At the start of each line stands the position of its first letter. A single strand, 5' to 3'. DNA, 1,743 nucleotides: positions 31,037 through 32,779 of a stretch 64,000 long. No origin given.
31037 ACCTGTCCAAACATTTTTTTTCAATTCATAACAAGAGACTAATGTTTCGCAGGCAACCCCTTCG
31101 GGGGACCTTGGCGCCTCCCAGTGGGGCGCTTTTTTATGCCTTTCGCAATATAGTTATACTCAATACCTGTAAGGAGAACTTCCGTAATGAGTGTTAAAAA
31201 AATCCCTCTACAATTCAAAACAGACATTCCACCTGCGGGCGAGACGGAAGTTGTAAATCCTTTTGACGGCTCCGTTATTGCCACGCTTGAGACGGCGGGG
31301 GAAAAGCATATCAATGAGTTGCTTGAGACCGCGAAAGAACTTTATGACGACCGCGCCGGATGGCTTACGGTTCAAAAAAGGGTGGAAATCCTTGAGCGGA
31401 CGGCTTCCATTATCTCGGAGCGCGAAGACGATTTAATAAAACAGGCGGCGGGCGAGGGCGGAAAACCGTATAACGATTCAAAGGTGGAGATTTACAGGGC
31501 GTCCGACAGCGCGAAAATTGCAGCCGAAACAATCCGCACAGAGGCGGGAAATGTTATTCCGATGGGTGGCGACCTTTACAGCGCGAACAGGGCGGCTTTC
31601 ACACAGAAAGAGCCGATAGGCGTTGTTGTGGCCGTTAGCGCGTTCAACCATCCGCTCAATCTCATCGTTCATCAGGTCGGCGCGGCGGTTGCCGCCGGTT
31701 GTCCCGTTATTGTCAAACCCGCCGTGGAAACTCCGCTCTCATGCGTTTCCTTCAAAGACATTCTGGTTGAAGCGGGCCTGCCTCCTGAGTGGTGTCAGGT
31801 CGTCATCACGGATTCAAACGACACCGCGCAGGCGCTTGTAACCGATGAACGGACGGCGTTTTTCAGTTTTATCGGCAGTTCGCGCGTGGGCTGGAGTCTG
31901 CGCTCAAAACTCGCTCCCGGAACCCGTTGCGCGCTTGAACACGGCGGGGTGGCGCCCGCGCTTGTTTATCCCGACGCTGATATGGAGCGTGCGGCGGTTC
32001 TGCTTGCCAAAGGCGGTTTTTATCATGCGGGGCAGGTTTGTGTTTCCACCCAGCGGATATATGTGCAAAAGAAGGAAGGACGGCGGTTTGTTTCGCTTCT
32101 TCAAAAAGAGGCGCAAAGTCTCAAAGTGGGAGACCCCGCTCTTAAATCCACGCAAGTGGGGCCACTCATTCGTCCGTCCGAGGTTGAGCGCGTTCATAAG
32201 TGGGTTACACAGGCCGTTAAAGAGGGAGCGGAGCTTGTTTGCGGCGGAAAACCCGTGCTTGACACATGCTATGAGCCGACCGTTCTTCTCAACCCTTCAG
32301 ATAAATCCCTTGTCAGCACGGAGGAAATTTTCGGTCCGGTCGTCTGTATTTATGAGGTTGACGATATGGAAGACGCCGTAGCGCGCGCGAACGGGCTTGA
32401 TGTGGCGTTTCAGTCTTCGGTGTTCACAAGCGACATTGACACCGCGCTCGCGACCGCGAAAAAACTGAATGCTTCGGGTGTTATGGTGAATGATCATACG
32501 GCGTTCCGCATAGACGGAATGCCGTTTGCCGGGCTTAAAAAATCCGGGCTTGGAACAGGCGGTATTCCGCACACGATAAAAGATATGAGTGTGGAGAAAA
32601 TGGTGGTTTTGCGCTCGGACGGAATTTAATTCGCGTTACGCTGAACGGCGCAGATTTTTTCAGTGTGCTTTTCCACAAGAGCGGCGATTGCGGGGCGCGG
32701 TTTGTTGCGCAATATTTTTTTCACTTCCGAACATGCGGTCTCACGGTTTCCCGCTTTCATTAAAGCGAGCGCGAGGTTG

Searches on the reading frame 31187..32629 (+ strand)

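Call 9: search_protein_families(library=ncbifam, proteins=[window:31187-32629:+])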
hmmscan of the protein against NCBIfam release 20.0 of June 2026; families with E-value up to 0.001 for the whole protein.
window:31187-32629:+ (480 aa): 43 families (the best 25 are shown)
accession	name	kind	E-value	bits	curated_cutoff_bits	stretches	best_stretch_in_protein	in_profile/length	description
NF040648.1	lactal_redase_Meth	equivalog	6.3e-108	361.7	650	1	19-475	12-462/463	lactaldehyde dehydrogenase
TIGR03250.1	PhnAcAld_DH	equivalog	8.2e-88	295.1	635.65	1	20-471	19-466/472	phosphonoacetaldehyde dehydrogenase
NF010000.0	PRK13473.1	subfamily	1.1e-83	281.5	615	1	19-472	18-469/475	aminobutyraldehyde dehydrogenase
TIGR01780.1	SSADH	subfamily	2.8e-83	280.3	646.35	1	22-468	1-445/448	succinate-semialdehyde dehydrogenase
TIGR01804.1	BADH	equivalog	5.4e-83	279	668.6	1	20-457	15-453/467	betaine-aldehyde dehydrogenase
NF009725.0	PRK13252.1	equivalog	8.4e-83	278.4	593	1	20-474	24-478/488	betaine-aldehyde dehydrogenase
NF006916.0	PRK09407.1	equivalog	1.3e-81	274.8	521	1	18-457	34-474/526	succinic semialdehyde dehydrogenase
NF047626.1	SulfactDhSafD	equivalog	4.5e-81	273.2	700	1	21-475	4-454/454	sulfoacetaldehyde dehydrogenase SafD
TIGR03216.1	OH_muco_semi_DH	equivalog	2.8e-74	250.5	693.25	1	22-470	18-474/481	2-hydroxymuconic semialdehyde dehydrogenase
NF040869.1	G3PDH_Arch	equivalog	1.5e-73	248.2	780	1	20-475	35-491/502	NADP-dependent glyceraldehyde-3-phosphate dehydrogenase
NF007497.0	PRK10090.1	equivalog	1.6e-71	241.5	500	1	20-476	24-478/480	aldehyde dehydrogenase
TIGR02299.1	HpaE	equivalog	4.1e-71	240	638.35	1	21-465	19-466/488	5-carboxymethyl-2-hydroxymuconate semialdehyde dehydrogenase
NF045735.1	PaDhStyDPseudo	equivalog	4.5e-70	236.7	850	1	21-461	21-467/483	phenylacetaldehyde dehydrogenase StyD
NF045736.1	PaDhStyDRhodo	equivalog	1.3e-68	231.7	800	1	22-458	22-460/479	phenylacetaldehyde dehydrogenase StyD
NF008415.0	PRK11241.1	equivalog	1.9e-68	231.3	828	1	20-468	28-473/482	NADP-dependent succinate-semialdehyde dehydrogenase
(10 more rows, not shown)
